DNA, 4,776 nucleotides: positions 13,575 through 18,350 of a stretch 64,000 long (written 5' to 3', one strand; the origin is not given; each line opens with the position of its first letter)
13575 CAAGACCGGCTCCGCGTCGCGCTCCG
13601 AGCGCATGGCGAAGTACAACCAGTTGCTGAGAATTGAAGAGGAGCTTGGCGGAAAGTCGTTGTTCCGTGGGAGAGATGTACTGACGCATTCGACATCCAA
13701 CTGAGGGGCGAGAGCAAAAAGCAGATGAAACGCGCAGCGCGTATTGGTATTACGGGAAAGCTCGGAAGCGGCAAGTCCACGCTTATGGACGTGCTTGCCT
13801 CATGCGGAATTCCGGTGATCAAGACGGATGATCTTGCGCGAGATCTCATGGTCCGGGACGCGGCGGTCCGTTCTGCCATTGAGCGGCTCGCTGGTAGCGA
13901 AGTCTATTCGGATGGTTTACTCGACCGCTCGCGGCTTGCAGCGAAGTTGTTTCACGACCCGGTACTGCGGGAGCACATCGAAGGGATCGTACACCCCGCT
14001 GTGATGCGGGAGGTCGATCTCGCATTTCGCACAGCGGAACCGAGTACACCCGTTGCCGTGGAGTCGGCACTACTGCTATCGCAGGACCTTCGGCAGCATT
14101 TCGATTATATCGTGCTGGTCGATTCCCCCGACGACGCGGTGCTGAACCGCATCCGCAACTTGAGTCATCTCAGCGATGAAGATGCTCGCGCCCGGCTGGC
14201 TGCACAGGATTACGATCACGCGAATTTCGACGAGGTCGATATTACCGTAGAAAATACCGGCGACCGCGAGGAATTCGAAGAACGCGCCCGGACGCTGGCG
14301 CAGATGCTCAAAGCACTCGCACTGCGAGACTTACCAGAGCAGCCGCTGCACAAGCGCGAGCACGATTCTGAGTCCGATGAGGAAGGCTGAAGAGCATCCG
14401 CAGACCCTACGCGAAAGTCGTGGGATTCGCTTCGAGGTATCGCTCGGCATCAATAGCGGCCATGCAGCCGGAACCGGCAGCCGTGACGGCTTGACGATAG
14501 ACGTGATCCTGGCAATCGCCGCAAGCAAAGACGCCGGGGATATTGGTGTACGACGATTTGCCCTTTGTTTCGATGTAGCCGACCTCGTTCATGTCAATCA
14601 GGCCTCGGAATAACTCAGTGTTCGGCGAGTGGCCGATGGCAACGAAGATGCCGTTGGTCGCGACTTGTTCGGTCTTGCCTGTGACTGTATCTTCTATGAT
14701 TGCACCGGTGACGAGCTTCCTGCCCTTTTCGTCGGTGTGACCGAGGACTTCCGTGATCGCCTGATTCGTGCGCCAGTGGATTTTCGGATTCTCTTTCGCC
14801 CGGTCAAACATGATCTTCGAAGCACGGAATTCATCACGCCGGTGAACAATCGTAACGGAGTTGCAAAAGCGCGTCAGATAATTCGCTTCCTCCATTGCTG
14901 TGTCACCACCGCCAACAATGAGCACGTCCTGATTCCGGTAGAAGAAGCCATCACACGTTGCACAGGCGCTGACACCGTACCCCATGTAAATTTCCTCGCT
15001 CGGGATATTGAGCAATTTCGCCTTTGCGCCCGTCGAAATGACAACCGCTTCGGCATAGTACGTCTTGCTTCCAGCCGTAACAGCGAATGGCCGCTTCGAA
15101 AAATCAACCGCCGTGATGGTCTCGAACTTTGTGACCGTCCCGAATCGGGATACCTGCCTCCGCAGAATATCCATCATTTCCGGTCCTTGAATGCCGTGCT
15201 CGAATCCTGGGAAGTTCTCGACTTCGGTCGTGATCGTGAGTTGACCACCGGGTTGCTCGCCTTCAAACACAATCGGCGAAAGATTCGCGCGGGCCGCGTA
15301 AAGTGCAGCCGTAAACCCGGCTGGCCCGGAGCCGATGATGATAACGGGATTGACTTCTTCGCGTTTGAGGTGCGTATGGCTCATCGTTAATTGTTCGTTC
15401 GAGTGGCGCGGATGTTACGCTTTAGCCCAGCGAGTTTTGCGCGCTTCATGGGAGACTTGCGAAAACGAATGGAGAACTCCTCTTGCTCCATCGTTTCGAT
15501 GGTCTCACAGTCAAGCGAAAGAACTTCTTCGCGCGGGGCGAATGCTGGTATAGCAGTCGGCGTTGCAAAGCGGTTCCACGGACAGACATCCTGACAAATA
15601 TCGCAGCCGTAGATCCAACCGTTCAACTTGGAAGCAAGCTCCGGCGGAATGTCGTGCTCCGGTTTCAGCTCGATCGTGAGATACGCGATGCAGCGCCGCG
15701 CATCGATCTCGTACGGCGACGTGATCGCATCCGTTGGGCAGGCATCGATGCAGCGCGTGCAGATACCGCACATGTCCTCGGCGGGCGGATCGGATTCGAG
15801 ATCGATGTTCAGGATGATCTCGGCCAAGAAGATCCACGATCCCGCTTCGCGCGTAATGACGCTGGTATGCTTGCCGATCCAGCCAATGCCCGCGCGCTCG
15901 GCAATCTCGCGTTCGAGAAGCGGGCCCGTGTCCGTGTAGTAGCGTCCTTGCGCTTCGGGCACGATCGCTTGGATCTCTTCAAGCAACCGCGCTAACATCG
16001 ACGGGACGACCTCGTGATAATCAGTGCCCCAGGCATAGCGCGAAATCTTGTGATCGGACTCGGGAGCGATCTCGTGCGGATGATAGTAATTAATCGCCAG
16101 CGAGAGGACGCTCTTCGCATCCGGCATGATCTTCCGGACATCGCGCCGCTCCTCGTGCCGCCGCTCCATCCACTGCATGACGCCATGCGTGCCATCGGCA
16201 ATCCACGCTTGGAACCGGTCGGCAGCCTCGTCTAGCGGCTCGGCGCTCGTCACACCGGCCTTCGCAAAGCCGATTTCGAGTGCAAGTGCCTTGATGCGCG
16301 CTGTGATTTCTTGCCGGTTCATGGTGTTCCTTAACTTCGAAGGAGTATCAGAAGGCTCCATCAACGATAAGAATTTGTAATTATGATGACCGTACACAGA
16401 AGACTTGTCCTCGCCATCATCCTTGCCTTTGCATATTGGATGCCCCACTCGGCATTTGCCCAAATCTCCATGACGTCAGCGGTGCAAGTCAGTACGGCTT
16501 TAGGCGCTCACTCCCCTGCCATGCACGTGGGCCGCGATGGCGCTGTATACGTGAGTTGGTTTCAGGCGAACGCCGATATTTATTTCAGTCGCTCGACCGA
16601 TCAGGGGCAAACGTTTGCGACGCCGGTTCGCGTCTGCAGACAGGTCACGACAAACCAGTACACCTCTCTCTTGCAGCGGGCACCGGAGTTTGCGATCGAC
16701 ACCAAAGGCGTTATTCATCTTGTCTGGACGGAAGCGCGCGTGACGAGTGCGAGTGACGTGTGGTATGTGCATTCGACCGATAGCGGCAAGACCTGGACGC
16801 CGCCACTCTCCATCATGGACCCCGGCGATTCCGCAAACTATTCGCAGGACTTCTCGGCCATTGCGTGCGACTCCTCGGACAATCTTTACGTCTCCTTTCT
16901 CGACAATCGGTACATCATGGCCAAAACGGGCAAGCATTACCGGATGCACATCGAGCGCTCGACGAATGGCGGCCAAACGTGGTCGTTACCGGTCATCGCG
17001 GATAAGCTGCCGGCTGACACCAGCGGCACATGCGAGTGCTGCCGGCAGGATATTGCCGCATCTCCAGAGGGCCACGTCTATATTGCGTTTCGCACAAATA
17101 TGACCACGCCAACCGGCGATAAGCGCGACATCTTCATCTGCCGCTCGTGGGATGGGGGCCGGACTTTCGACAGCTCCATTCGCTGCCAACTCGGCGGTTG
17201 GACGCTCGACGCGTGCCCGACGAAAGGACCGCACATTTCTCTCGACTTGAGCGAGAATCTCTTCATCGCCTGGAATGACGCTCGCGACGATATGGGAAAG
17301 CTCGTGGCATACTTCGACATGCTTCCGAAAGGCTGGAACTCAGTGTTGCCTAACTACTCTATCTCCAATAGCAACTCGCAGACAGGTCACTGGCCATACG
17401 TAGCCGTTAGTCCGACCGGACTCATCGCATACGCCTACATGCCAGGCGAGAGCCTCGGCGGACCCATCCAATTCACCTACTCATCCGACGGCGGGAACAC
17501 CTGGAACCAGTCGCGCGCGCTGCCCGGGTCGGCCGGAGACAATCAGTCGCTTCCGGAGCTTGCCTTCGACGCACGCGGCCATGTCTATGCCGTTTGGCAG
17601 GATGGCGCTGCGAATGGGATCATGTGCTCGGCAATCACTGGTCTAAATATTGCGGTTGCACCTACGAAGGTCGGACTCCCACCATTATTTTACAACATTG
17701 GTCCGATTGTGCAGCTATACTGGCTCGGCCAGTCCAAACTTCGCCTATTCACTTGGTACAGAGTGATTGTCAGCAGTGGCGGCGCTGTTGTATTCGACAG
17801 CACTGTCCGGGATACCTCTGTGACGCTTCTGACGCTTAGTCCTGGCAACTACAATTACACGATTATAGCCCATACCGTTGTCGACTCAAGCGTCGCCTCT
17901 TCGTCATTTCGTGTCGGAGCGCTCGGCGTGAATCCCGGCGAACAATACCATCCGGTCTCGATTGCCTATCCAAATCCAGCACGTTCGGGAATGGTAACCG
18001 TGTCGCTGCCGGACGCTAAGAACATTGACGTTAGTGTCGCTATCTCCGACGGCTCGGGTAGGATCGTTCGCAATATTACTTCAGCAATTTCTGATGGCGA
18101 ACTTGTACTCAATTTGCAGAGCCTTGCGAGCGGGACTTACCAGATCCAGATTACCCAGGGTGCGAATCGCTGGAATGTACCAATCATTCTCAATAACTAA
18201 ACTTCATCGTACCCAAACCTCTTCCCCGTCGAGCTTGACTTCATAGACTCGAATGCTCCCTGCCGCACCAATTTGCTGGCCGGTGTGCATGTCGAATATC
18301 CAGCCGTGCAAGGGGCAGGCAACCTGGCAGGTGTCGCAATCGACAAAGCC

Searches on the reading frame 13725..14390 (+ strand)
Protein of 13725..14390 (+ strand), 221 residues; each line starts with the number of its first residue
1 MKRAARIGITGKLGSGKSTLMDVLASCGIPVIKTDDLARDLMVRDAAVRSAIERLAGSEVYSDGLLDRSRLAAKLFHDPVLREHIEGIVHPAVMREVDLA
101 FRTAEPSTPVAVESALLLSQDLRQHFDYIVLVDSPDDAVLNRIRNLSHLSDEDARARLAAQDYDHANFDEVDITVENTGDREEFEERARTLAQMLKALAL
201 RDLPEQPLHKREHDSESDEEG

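Call 40: search_protein_families(library=pfam, proteins=[window:13725-14390:+], max_evalue=0.001)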
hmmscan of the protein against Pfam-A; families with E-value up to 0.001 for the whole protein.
window:13725-14390:+ (221 aa): 3 families
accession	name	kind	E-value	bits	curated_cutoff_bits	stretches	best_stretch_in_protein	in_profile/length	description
PF01121.26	CoaE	-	1.1e-30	107.1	27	1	7-180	3-177/180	Dephospho-CoA kinase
PF13238.12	AAA_18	-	0.00048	21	29.4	0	7-43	1-37/128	AAA domain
PF13555.12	AAA_29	-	0.00087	19.4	27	0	8-24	26-42/61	P-loop containing region of AAA domain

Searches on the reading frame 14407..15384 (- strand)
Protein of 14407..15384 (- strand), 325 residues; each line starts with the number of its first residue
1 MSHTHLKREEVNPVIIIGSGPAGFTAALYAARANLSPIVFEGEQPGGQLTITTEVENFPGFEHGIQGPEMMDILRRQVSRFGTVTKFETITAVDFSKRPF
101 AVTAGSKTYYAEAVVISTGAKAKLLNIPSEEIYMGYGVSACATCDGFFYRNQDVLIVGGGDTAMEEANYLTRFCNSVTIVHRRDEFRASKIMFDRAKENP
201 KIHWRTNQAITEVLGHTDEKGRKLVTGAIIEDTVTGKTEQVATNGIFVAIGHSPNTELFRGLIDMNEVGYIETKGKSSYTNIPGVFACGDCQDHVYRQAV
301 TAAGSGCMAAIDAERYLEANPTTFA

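Call 40: search_protein_families(library=pfam, proteins=[window:14407-15384:-], max_evalue=0.001)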
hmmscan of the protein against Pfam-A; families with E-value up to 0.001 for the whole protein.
window:14407-15384:- (325 aa): 12 families
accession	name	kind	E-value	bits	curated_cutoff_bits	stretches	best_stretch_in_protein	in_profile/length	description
PF07992.20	Pyr_redox_2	-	7.8e-50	170.4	26.1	1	14-306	3-291/291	Pyridine nucleotide-disulphide oxidoreductase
PF13738.12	Pyr_redox_3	-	3.5e-24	86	30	1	63-289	76-305/305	Pyridine nucleotide-disulphide oxidoreductase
PF00070.33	Pyr_redox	-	1.4e-16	61.2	22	1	154-224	2-77/82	Pyridine nucleotide-disulphide oxidoreductase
PF01266.30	DAO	-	3.1e-07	30.7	27.9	0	14-47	2-37/353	FAD dependent oxidoreductase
PF00890.30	FAD_binding_2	-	9.1e-07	28.8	20.4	1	14-49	2-38/414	FAD binding domain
PF03486.20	HI0933_like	-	4.2e-06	26.8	50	0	14-48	3-38/244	HI0933-like protein Rossmann domain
PF01946.23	Thi4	-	6.9e-06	25.9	26.2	0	12-43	18-50/235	Thi4 family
PF12831.13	FAD_oxidored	-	8.6e-06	25.7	27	1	14-52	2-41/416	FAD dependent oxidoreductase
PF13450.12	NAD_binding_8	-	1.8e-05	25.3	21.9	1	16-64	1-48/68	NAD(P)-binding Rossmann-like domain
PF01134.28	GIDA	-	0.0001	22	22.1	0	14-39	2-27/391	Glucose inhibited division protein A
PF13241.12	NAD_binding_7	-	0.00015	22.8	22.1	0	150-252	6-93/104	Putative NAD(P)-binding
PF01494.25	FAD_binding_3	-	0.00057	19.7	22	0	13-31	3-21/349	FAD binding domain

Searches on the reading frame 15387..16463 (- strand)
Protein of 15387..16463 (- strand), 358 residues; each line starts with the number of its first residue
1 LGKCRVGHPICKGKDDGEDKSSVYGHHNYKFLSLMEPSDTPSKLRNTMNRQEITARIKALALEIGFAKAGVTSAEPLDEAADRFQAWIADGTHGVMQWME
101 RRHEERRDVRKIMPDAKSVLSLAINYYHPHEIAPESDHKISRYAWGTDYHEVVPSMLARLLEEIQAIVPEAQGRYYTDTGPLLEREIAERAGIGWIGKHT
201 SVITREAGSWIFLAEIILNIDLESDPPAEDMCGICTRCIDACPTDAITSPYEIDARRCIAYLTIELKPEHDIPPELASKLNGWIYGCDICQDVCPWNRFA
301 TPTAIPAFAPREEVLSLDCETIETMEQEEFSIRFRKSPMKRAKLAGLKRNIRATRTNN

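Call 40: search_protein_families(library=pfam, proteins=[window:15387-16463:-], max_evalue=0.001)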
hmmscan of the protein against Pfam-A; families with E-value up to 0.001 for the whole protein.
window:15387-16463:- (358 aa): 7 families
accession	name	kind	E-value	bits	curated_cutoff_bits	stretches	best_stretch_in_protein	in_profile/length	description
PF13484.11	Fer4_16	-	1.5e-21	77.4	30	1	232-297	2-66/66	4Fe-4S double cluster binding domain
PF08331.15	QueG_DUF1730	-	2.8e-21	75.6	25.1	1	106-179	1-77/77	Epoxyqueuosine reductase QueG, DUF1730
PF14697.11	Fer4_21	-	9.4e-05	22.9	35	0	229-248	38-58/59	4Fe-4S dicluster domain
PF00037.32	Fer4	-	0.0001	22.4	21.1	0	229-248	5-24/24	4Fe-4S binding domain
PF25160.1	LdpA_Fe-S-bd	-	0.00023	21.3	27.6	0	229-248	25-44/49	LdpA Fe-S cluster-binding domain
PF12838.12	Fer4_7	-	0.00027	21.8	27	0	232-296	2-50/52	4Fe-4S dicluster domain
PF13187.11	Fer4_9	-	0.00028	21.3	27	0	230-247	35-52/52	4Fe-4S dicluster domain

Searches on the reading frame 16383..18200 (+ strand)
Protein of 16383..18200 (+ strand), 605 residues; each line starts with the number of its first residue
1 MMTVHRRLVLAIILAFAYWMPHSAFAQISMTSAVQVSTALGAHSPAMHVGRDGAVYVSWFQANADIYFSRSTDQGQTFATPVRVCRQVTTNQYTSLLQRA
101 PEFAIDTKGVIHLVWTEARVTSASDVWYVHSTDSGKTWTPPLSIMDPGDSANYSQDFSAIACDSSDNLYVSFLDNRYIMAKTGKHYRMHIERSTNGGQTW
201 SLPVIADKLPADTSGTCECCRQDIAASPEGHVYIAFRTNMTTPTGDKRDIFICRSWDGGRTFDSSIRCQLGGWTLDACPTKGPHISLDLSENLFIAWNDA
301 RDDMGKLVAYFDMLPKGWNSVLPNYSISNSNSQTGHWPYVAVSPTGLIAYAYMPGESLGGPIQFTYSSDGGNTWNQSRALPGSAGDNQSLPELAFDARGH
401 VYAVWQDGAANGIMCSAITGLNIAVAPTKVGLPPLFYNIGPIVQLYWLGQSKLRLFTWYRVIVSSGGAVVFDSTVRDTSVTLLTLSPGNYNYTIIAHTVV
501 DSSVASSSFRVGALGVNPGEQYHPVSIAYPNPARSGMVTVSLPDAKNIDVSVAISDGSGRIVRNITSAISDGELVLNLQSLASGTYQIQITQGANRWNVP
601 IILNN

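Call 40: search_protein_families(library=pfam, proteins=[window:16383-18200:+], max_evalue=0.001)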
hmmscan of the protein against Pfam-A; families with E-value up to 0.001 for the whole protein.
window:16383-18200:+ (605 aa): 6 families
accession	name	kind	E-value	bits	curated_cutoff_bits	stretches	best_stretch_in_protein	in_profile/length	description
PF13088.12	BNR_2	-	2e-11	44.2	31.4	1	65-264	19-200/277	BNR repeat-like domain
PF18962.6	Por_Secre_tail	-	3e-10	40.7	27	1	529-595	2-67/75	Secretion system C-terminal sorting domain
PF24316.1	Tli3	-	1.6e-05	25.7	27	0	125-169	83-126/129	T6SS Tli3 immunity protein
PF15892.11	BNR_4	-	1.7e-05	24.8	27.3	0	102-139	154-194/272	BNR repeat-containing family member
PF02012.26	BNR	-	0.00017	21.5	27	0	192-202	2-12/12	BNR/Asp-box repeat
PF21471.3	Reelin_subrepeat-B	-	0.00032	20.9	27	0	361-378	59-76/127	Reelin subrepeat B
